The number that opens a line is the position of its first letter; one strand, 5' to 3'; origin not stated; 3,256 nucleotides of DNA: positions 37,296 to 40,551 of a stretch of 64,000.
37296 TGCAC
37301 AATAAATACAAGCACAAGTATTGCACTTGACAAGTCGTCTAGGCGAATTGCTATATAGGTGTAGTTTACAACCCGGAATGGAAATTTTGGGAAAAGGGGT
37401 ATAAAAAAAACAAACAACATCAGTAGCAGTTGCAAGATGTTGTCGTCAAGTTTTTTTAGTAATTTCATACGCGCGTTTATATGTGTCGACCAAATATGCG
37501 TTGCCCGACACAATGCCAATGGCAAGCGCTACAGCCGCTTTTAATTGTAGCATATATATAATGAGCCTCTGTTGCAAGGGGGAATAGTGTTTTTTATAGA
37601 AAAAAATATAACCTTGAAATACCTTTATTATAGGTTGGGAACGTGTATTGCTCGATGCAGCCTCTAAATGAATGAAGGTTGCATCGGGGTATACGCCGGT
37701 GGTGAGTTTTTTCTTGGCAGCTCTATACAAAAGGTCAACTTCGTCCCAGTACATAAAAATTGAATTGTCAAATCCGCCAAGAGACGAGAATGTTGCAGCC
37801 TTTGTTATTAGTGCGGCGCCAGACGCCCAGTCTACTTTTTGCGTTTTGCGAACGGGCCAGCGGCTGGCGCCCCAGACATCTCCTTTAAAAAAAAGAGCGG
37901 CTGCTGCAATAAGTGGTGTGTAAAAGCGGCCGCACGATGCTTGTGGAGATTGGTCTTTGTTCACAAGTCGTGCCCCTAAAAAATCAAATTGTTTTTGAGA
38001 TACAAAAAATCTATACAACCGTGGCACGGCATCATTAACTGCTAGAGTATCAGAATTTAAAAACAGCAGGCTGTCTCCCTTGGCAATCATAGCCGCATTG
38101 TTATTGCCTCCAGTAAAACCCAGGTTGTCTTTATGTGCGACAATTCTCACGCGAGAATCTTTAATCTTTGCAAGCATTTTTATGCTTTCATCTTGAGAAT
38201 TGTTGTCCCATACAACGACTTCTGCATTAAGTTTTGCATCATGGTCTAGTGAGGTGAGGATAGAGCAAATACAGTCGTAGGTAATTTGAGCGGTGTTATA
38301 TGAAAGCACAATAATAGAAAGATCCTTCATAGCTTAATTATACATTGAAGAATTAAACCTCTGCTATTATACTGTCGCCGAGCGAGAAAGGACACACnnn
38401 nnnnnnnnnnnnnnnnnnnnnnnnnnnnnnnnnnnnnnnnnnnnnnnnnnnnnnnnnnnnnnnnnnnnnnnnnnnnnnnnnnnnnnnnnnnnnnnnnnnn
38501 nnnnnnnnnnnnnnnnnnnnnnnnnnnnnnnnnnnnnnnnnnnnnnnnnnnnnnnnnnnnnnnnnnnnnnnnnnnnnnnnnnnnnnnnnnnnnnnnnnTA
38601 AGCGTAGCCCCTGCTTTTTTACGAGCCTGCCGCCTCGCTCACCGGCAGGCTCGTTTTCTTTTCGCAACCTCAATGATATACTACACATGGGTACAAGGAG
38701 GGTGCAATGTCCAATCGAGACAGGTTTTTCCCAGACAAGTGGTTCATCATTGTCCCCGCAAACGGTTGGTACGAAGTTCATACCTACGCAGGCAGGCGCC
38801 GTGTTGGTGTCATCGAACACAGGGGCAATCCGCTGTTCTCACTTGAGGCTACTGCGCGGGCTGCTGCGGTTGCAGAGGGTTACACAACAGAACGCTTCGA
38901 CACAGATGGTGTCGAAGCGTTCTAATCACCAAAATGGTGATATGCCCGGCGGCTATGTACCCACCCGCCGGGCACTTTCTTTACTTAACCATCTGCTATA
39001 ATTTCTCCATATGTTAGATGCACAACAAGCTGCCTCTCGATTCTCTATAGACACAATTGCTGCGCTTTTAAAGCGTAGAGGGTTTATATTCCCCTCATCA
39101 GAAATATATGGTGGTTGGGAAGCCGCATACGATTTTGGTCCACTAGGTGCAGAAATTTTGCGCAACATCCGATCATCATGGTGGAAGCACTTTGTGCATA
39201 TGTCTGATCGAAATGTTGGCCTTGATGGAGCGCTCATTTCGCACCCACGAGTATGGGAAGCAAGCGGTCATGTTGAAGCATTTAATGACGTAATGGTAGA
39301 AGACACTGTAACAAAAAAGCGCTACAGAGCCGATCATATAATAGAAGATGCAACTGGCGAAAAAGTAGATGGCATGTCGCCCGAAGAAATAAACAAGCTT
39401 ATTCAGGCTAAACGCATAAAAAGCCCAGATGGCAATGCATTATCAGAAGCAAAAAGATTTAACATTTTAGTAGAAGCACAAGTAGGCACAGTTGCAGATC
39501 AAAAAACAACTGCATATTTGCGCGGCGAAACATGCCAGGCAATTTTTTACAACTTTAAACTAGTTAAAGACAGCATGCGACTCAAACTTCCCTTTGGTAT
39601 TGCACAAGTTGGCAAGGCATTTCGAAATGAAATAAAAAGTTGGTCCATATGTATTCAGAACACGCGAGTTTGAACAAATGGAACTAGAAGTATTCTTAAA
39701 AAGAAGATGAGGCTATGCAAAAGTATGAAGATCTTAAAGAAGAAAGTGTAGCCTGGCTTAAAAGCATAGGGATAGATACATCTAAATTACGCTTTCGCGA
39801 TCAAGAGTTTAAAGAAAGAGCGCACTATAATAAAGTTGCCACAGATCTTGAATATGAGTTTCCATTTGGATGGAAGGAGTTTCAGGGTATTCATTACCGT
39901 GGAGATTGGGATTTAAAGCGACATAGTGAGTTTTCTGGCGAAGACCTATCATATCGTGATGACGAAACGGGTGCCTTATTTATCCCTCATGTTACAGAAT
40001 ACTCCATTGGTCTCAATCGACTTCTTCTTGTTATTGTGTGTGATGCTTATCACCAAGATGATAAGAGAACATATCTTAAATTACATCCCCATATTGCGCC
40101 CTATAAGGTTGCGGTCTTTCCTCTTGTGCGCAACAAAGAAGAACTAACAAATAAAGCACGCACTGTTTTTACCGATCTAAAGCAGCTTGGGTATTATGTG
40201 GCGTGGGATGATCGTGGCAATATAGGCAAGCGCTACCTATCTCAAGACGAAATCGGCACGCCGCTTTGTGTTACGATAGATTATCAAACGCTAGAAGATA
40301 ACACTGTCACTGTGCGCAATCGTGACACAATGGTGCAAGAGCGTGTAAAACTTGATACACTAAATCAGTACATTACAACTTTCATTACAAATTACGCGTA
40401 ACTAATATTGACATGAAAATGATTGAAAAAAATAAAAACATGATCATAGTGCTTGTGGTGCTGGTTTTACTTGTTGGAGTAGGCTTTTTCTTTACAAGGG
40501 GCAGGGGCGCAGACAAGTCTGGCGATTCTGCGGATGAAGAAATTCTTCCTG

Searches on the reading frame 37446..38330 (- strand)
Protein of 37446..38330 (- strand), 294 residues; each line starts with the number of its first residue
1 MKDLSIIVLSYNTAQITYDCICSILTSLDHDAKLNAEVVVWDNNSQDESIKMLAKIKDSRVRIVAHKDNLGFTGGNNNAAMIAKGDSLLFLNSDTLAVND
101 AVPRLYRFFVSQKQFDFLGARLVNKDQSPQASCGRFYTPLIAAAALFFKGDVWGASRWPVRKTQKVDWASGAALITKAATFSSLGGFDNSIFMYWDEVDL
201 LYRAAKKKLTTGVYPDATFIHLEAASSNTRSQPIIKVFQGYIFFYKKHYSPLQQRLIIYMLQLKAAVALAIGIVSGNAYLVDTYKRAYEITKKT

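Call 89: find_homologous_proteins(query=window:37446-38330:-, max_evalue=1e-40)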
Query window:37446-38330:- (294 aa): 124 proteins with E <= 1e-40 among 5668 candidates; the best 120 are listed.
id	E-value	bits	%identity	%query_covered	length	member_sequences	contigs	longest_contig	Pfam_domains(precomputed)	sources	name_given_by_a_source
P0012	2.8e-192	655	100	100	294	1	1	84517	PF13641.13,PF00535.33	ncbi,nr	ncbi:MAG: N-acetylglucosaminyl-diphospho-decaprenol L-rhamnosyltransferase [Microgenomates bacterium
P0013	1.1e-148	512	74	100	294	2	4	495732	PF10111.15,PF13641.13,PF00535.33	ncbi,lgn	-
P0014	3.9e-147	507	73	100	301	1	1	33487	PF10111.15,PF13641.13,PF00535.33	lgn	-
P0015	1.7e-140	485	71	100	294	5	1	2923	PF10111.15,PF13641.13,PF00535.33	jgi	jgi:GT2 family glycosyltransferase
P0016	1.9e-136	472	70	99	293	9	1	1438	PF13641.13,PF00535.33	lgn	-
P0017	4.4e-130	451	67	100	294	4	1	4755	PF10111.15,PF13641.13,PF00535.33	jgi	jgi:GT2 family glycosyltransferase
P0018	8.4e-95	335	53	99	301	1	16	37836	PF10111.15,PF13641.13,PF00535.33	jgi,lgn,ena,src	-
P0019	1.0e-94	335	53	99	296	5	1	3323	PF13712.13,PF10111.15,PF13641.13,PF00535.33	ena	-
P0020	2.2e-94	334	54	100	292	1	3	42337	PF10111.15,PF13641.13,PF00535.33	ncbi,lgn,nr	ncbi:glycosyltransferase family 2 protein [Candidatus Woesebacteria bacterium]|nr:glycosyltransferas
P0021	2.6e-93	330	54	100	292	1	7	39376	PF10111.15,PF13641.13,PF00535.33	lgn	-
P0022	2.7e-93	330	54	99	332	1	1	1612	PF13641.13,PF00535.33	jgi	jgi:GT2 family glycosyltransferase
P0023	8.2e-93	329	55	99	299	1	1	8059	PF13641.13,PF00535.33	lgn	-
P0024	2.6e-92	327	53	100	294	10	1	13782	PF13641.13,PF00535.33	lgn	-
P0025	4.4e-92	326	51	100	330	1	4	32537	PF13641.13,PF00535.33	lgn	-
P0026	1.2e-91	325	52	99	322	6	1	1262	PF10111.15,PF13641.13,PF00535.33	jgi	jgi:GT2 family glycosyltransferase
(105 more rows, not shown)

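Call 90: find_encoding_contigs(protein=P0012, flank=3000, max_places=2)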
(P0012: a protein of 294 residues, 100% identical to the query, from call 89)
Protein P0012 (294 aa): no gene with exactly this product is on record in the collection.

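Call 91: find_encoding_contigs(protein=P0013, flank=3000, max_places=4)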
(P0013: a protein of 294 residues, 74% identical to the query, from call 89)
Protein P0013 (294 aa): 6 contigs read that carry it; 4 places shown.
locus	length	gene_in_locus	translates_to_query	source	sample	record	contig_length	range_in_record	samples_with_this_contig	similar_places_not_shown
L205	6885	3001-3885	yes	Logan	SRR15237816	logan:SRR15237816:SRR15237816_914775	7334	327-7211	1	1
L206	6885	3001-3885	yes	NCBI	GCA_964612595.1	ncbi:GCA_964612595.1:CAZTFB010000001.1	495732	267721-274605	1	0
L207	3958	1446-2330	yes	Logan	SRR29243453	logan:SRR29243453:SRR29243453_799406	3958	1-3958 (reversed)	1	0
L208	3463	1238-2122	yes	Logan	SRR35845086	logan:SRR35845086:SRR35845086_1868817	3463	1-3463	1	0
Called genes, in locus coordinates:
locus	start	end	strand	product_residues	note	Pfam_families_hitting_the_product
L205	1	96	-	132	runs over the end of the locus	PF02381:MraZ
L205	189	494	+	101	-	-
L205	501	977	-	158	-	-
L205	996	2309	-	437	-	PF00587:tRNA-synt_2b, PF03129:HGTP_anticodon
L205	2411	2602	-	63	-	-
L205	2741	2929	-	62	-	-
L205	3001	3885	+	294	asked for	PF00535:Glycos_transf_2, PF13641:Glyco_tranf_2_3, PF10111:Glyco_tranf_2_2 (weak)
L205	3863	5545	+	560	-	PF04932:Wzy_C (weak)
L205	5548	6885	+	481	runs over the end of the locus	PF13231:PMT_2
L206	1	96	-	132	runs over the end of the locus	PF02381:MraZ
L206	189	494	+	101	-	-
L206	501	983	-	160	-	-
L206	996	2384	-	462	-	PF00587:tRNA-synt_2b, PF03129:HGTP_anticodon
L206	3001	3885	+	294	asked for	PF00535:Glycos_transf_2, PF13641:Glyco_tranf_2_3, PF10111:Glyco_tranf_2_2 (weak)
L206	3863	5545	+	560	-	PF04932:Wzy_C (weak)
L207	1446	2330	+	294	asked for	PF00535:Glycos_transf_2, PF13641:Glyco_tranf_2_3, PF10111:Glyco_tranf_2_2 (weak)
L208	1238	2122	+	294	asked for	PF00535:Glycos_transf_2, PF13641:Glyco_tranf_2_3, PF10111:Glyco_tranf_2_2 (weak)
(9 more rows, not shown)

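Call 92: find_encoding_contigs(protein=P0014, flank=3000, max_places=2)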
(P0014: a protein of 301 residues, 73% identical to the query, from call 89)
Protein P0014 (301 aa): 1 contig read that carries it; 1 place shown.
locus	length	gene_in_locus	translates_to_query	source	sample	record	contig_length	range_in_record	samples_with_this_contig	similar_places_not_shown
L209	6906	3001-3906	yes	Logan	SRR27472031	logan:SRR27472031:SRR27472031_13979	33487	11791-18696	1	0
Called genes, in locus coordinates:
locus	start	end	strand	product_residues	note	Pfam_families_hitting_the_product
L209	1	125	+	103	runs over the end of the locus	-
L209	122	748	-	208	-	PF13489:Methyltransf_23, PF05724:TPMT (faint), PF01209:Ubie_methyltran, PF13649:Methyltransf_25, PF13847:Methyltransf_31, PF08241:Methyltransf_11, PF08242:Methyltransf_12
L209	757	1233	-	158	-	-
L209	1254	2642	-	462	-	PF00587:tRNA-synt_2b, PF03129:HGTP_anticodon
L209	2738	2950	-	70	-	-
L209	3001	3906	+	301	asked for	PF13641:Glyco_tranf_2_3, PF00535:Glycos_transf_2, PF10111:Glyco_tranf_2_2 (faint)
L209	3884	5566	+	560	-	PF04932:Wzy_C (weak)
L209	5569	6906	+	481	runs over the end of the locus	PF13231:PMT_2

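Call 93: find_encoding_contigs(protein=P0017, flank=3000, max_places=2)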
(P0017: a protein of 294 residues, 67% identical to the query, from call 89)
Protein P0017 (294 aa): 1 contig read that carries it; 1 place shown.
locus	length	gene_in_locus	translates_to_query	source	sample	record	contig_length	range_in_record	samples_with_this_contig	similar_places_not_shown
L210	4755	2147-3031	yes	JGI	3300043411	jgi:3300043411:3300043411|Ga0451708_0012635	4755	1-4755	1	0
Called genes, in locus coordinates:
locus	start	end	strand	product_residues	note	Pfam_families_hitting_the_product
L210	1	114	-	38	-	?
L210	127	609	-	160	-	-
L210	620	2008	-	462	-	PF00587:tRNA-synt_2b, PF03129:HGTP_anticodon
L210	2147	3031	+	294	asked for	PF00535:Glycos_transf_2, PF10111:Glyco_tranf_2_2 (faint), PF13641:Glyco_tranf_2_3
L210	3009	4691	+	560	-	PF04932:Wzy_C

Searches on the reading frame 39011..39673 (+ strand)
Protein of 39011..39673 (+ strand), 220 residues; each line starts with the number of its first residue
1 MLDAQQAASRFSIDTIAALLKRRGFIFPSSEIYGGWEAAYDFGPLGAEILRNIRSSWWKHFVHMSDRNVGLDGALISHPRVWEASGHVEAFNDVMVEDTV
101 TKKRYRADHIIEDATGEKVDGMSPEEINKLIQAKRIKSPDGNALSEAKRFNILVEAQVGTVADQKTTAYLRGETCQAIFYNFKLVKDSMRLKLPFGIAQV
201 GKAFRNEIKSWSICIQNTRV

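Call 109: search_protein_families(library=ncbifam, proteins=[window:39011-39673:+], max_evalue=0.00001)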
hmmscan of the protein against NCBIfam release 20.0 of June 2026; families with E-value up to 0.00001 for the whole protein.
window:39011-39673:+ (220 aa): 3 families
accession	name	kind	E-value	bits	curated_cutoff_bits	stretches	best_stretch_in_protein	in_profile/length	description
NF003211.1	PRK04173.1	equivalog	1e-71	242.2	312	1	14-210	2-205/454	glycine--tRNA ligase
TIGR00389.1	glyS_dimeric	equivalog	7.1e-65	219.6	243.3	1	14-210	4-199/565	glycine--tRNA ligase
NF011484.0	PRK14894.1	equivalog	7.5e-53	179.5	1050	1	12-210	5-181/539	glycine--tRNA ligase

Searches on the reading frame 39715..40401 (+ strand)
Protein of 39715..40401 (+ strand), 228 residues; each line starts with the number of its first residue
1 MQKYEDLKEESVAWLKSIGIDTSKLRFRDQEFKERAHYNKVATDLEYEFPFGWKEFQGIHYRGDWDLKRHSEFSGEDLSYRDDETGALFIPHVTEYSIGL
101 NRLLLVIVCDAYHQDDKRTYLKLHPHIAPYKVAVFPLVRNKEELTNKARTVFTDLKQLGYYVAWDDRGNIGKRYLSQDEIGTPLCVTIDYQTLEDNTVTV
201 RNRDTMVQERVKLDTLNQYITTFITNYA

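Call 109: search_protein_families(library=ncbifam, proteins=[window:39715-40401:+], max_evalue=0.00001)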
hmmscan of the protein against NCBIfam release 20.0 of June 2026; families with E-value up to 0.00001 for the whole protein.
window:39715-40401:+ (228 aa): 8 families
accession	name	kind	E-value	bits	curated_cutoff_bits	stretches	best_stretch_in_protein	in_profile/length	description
NF003211.1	PRK04173.1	equivalog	4.9e-83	279.5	312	1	4-220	233-454/454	glycine--tRNA ligase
TIGR00389.1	glyS_dimeric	equivalog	1.5e-68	231.7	243.3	2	85-222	424-563/565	glycine--tRNA ligase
NF011484.0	PRK14894.1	equivalog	2.6e-44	151.3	1050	2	117-221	422-534/539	glycine--tRNA ligase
NF008979.1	PRK12325.1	exception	2.6e-14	52.9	550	1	85-220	304-436/437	proline--tRNA ligase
NF006625.0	PRK09194.1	equivalog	5.4e-14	52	558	1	84-220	426-558/559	proline--tRNA ligase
TIGR00409.1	proS_fam_II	equivalog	2.1e-12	46.7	306.7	1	92-221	440-566/568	proline--tRNA ligase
TIGR00408.1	proS_fam_I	equivalog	5.1e-12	45.5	437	1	85-227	243-384/475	proline--tRNA ligase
NF003068.0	PRK03991.1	equivalog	1.6e-06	26.8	484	1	97-224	467-592/613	threonine--tRNA ligase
